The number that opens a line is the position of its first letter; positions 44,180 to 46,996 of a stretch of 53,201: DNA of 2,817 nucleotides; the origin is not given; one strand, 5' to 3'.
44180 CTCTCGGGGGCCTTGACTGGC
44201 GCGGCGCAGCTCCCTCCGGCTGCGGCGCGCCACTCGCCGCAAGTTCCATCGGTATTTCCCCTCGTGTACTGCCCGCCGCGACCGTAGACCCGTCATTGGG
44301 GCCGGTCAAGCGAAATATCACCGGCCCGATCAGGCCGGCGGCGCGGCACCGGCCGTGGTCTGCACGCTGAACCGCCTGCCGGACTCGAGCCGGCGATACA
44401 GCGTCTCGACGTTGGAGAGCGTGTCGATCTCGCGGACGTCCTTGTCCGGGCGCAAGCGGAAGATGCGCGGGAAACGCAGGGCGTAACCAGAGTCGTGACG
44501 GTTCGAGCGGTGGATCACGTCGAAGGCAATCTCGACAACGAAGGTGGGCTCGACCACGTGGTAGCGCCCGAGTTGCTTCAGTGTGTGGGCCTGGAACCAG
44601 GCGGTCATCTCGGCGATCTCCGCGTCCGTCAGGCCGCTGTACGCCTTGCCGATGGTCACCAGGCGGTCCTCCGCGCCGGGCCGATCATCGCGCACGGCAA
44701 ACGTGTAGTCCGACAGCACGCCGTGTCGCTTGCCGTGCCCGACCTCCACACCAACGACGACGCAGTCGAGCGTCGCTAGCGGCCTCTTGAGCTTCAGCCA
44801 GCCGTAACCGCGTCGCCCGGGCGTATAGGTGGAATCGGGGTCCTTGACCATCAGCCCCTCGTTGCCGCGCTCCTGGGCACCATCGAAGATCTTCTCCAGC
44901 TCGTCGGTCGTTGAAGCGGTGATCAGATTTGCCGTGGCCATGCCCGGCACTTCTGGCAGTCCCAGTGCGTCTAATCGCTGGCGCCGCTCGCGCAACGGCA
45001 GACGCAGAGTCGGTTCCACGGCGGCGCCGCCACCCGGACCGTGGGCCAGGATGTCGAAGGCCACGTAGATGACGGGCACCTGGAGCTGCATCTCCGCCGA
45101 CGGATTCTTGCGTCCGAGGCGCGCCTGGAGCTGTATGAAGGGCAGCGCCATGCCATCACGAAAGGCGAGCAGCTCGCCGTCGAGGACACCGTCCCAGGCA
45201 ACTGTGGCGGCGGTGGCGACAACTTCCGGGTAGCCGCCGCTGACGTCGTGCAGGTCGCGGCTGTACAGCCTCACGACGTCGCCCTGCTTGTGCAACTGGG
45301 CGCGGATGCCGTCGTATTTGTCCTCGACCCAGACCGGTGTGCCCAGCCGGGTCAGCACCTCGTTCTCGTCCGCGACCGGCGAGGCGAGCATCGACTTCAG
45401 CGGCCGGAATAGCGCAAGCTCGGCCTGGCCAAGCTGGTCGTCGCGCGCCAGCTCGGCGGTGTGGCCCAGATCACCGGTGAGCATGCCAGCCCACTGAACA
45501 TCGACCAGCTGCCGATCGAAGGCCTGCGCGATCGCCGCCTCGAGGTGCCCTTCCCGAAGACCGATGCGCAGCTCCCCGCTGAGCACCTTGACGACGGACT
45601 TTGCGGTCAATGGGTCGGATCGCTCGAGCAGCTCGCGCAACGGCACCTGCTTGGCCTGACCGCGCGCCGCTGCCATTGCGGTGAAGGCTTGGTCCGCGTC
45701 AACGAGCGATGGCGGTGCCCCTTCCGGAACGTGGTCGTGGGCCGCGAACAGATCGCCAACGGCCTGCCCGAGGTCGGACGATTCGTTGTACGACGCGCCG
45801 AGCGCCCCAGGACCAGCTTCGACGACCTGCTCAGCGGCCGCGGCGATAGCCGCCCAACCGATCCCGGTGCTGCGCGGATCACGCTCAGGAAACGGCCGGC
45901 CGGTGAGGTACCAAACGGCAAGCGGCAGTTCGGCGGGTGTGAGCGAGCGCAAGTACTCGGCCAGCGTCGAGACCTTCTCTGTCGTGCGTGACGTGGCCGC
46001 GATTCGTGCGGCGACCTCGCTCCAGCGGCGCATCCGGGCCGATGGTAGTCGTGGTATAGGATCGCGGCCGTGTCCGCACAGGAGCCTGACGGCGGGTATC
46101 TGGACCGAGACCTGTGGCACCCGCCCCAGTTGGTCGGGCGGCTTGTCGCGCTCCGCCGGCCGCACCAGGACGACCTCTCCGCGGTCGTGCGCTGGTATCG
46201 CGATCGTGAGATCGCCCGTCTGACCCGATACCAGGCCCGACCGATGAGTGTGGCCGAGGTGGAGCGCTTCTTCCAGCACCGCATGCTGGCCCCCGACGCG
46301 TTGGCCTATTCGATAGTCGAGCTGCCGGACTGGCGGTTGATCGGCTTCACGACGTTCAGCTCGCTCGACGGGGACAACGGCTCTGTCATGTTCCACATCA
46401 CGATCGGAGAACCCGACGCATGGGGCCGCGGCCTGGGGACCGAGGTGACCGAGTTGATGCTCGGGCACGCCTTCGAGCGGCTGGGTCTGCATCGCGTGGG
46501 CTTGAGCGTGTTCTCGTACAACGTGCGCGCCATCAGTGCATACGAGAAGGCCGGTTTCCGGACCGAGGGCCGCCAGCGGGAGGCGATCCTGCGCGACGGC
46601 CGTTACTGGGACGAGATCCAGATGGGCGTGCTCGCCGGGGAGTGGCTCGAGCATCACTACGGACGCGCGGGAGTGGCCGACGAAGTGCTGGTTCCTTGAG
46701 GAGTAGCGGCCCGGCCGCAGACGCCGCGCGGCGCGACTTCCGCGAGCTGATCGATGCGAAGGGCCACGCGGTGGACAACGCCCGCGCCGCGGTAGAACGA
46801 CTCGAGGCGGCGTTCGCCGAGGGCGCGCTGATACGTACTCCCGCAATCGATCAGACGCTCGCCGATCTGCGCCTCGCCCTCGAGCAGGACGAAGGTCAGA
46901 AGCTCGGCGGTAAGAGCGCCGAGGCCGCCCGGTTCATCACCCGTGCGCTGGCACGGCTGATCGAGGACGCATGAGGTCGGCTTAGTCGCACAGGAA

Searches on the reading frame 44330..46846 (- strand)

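Call 54: search_protein_families(library=pfam, proteins=[window:44330-46846:-], max_evalue=0.001)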
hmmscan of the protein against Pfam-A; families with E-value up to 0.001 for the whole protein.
window:44330-46846:- (838 aa): 3 families
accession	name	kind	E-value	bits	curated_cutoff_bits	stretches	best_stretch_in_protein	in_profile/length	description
PF01068.26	DNA_ligase_A_M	-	3.8e-40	138.2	26.2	1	486-687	2-204/204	ATP dependent DNA ligase domain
PF04675.19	DNA_ligase_A_N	-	6.5e-17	62.7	24.6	1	275-440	5-174/174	DNA ligase N terminus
PF04679.21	DNA_ligase_A_C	-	4.6e-12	46.6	27.5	1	708-802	2-94/94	ATP dependent DNA ligase C terminal region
